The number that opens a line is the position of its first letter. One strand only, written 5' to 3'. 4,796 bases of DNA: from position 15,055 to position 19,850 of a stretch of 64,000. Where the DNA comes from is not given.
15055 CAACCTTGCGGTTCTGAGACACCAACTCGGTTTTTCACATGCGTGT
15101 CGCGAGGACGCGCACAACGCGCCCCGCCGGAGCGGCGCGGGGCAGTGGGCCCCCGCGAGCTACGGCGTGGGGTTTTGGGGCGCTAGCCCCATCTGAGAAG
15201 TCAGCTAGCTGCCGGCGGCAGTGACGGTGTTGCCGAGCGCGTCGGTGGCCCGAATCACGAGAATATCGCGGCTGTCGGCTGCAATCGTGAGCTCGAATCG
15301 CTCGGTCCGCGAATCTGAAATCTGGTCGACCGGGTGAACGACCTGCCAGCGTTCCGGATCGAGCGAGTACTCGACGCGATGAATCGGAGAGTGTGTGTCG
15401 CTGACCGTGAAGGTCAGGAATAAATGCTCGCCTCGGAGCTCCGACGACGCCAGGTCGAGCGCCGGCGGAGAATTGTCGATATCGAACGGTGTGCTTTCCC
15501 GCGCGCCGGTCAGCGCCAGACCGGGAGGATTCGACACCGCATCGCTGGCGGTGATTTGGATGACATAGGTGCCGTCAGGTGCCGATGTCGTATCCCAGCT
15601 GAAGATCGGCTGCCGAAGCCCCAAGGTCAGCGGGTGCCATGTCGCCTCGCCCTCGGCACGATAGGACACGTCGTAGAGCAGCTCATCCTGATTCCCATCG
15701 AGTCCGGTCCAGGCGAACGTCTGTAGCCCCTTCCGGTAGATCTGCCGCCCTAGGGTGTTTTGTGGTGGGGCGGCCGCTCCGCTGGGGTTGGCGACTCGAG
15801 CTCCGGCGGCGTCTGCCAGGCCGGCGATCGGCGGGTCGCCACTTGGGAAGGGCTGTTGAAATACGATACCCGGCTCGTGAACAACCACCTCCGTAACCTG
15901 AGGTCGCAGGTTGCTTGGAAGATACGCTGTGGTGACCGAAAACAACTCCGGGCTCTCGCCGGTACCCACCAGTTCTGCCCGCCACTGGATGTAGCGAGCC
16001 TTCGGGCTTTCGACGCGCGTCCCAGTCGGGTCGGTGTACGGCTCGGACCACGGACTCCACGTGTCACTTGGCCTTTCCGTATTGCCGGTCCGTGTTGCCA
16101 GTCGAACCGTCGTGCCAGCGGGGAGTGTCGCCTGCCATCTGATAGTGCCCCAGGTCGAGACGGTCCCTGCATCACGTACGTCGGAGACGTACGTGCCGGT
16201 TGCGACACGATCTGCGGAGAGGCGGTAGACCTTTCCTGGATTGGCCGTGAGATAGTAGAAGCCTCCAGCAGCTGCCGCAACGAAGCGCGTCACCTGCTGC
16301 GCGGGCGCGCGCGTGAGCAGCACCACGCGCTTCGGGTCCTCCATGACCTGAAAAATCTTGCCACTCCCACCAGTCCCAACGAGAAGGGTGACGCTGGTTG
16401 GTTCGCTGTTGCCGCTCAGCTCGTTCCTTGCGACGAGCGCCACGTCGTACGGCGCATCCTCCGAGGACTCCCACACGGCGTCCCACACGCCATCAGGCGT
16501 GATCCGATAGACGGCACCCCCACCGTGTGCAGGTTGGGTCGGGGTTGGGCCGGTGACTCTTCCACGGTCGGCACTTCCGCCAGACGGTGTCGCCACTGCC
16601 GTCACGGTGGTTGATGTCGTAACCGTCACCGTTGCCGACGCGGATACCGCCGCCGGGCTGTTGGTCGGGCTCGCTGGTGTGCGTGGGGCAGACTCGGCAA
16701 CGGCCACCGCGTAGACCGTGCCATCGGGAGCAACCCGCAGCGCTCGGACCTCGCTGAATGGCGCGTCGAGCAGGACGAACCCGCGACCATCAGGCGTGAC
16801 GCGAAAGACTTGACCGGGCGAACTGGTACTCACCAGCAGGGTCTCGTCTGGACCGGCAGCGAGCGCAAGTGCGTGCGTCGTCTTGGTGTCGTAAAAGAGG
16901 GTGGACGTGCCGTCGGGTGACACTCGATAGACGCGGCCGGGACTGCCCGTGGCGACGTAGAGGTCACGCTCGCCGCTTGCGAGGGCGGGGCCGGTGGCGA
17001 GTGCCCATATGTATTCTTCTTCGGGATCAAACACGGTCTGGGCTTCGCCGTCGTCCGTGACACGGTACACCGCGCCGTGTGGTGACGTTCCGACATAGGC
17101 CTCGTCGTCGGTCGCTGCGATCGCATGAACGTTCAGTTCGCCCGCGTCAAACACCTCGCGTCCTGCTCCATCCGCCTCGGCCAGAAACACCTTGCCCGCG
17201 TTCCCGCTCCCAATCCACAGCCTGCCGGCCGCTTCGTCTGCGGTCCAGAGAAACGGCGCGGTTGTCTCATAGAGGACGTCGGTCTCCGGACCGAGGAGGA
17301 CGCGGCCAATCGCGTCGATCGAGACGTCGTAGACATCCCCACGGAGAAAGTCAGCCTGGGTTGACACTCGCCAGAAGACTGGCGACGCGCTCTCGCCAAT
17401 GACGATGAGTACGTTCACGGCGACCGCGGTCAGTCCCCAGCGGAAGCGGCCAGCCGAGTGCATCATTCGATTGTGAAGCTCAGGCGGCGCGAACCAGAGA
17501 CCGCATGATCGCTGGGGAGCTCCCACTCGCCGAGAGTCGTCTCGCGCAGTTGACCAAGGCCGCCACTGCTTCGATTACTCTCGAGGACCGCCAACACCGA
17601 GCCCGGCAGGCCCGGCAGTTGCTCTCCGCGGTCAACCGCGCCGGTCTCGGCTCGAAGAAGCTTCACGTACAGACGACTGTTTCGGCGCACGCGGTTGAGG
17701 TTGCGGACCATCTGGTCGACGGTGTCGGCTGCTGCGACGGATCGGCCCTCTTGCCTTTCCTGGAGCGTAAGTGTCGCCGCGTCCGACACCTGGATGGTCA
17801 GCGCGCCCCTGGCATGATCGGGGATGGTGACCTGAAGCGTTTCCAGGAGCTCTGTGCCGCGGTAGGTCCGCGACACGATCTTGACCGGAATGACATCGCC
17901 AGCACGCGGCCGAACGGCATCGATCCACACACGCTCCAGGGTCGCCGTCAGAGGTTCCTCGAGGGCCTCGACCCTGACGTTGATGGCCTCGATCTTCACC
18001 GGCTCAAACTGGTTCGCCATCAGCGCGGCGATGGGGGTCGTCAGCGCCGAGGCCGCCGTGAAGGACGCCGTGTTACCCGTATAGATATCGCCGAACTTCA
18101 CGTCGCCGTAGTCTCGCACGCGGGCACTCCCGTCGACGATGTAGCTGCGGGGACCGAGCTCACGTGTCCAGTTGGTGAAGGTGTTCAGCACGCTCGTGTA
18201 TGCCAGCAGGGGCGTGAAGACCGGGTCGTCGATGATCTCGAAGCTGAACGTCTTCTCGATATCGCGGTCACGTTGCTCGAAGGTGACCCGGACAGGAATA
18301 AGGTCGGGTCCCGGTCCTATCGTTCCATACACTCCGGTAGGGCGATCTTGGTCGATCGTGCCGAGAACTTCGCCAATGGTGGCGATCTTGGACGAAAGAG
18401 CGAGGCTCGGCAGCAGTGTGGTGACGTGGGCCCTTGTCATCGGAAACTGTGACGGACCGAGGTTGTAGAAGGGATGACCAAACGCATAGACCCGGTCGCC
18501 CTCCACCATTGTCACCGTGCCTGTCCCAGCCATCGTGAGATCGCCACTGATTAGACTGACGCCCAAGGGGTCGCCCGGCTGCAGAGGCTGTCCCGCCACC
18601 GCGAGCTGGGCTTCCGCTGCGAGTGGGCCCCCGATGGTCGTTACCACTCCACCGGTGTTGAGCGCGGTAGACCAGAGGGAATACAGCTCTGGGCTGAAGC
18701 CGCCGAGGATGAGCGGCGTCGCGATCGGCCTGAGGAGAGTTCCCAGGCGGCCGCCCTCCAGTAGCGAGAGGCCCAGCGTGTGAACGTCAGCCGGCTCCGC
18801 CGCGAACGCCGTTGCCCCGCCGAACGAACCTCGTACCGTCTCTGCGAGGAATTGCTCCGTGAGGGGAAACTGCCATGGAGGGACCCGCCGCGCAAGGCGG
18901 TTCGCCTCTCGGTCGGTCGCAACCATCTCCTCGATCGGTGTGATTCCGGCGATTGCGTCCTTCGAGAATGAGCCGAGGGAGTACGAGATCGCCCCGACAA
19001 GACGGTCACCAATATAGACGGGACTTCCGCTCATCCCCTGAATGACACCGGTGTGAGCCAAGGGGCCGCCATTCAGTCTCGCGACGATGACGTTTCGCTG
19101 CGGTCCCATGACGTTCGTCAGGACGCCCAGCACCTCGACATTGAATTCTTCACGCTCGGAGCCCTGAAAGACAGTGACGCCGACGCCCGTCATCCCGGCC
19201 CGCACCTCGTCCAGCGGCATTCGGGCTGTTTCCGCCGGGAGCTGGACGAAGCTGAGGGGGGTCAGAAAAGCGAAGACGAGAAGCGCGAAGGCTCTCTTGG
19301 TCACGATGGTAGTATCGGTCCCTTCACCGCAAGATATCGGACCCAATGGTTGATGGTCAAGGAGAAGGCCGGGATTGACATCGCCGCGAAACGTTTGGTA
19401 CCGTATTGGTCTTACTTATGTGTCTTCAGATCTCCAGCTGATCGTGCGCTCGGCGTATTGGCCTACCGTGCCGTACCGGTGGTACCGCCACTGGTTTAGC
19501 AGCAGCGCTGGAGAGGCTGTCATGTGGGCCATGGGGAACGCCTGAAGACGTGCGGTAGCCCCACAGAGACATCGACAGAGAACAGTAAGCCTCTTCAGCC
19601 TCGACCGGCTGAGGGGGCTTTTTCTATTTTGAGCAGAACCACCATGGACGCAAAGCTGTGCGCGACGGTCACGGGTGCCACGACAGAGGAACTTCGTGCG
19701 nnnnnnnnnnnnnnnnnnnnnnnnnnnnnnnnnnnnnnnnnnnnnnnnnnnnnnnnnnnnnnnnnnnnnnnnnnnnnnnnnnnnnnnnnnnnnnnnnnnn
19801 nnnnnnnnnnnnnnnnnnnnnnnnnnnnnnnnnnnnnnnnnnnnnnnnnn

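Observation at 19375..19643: Trp/Tyr/Phe-rich leader peptide with terminator and competing antiterminator in front of the aromatic supraoperon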

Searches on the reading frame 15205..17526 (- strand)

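Call 8: search_protein_families(library=pfam, proteins=[window:15205-17526:-])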
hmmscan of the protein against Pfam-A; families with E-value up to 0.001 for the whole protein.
window:15205-17526:- (773 aa): 1 family
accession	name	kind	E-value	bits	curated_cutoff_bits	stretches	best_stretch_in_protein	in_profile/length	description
PF24684.1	Vgb_lyase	-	2.9e-05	23.5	50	1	90-248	14-170/290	Virginiamycin B lyase family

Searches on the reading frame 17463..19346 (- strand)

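Call 8: search_protein_families(library=pfam, proteins=[window:17463-19346:-])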
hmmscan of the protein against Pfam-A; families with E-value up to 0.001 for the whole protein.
window:17463-19346:- (627 aa): 1 family
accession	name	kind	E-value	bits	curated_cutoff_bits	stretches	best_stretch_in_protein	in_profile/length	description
PF05580.18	Peptidase_S55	-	1.4e-09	38.7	25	1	46-124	116-194/210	SpoIVB peptidase S55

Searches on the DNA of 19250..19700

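Call 4: search_rna_families(source=window, start=19250, end=19700, threshold=evalue, max_evalue=10, show_alignments=3)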
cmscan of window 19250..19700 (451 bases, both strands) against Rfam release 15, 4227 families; matches with E-value up to 10: 3.
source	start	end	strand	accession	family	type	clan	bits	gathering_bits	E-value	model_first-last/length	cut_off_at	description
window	19498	19590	+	RF03963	mir-2996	Gene; miRNA;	-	18.3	100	0.35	1-72/72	no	mir-2996 microRNA precursor family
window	19584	19630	+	RF00489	ctRNA_p42d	Gene; antisense;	-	17.8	50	0.41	1-46/46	no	ctRNA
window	19576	19676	+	RF00599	SNORA77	Gene; snRNA; snoRNA; HACA-box;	-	13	42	4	1-125/125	no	Small nucleolar RNA SNORA77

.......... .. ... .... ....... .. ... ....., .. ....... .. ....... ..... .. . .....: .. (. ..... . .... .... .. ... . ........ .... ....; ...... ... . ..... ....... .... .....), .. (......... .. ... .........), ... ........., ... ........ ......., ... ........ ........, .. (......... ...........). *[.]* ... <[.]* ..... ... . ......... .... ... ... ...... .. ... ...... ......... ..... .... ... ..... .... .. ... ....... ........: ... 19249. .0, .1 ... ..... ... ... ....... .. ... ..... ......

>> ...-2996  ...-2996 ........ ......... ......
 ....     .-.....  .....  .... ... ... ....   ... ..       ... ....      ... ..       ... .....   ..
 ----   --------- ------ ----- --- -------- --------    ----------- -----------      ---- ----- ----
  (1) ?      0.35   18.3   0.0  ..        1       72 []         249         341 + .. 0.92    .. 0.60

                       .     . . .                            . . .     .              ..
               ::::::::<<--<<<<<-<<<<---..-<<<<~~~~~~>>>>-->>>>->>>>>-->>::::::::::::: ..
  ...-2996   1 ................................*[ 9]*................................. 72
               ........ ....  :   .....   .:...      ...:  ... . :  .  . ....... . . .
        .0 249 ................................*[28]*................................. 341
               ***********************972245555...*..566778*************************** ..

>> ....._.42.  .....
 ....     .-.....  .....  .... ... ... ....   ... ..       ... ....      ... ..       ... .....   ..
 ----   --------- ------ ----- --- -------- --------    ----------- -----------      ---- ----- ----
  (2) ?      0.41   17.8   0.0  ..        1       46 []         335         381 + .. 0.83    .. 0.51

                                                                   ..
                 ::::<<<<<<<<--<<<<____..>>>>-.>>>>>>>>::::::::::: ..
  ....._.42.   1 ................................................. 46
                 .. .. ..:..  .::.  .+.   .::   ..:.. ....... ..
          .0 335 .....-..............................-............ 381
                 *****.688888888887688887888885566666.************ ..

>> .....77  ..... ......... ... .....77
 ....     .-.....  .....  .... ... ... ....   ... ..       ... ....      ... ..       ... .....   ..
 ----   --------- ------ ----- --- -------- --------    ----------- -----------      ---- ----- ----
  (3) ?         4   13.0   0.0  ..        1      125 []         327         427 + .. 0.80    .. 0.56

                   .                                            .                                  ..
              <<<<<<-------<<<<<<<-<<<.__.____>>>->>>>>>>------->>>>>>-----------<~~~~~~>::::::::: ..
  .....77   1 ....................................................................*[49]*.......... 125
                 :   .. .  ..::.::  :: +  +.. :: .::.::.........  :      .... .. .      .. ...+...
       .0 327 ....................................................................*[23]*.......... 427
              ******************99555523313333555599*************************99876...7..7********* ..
